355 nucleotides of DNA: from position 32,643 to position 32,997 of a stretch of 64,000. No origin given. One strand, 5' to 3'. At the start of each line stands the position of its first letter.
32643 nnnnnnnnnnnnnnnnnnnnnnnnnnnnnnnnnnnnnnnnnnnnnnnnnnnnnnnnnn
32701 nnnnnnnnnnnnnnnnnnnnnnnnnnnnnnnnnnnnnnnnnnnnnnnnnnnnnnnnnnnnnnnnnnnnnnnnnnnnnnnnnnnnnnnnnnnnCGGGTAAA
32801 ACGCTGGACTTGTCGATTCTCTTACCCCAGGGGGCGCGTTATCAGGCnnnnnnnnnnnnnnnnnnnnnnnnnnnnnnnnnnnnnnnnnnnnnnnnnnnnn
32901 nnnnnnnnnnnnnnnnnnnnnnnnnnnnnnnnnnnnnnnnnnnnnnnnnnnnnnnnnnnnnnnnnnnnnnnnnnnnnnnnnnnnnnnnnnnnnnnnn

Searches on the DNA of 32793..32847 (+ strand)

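Call 39: search_dna_similar(query=window:32793-32847:+, collection=ecoli_genomes, mode=near, max_rows=8, rows=best)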
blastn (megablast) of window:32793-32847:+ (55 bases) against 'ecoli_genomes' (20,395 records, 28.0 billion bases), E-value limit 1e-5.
Records with a match: 1; places in all: 1; records where one place covers at least 80% of the query: 1.
Genomes with a match: 1 of 5426; with a place that covers at least 80% of the query: 1. Places per genome that has any: lowest 1, median 1, highest 1. On chromosomes: 1 places; on plasmids: 0.
Best place of each record, by identity: >=99% 1.
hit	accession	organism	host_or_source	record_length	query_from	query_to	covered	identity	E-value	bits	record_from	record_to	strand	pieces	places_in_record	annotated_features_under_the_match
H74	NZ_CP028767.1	Escherichia coli strain A7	Orangutan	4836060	1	55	100%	100.0%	9e-20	102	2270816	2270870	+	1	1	feaB: phenylacetaldehyde dehydrogenase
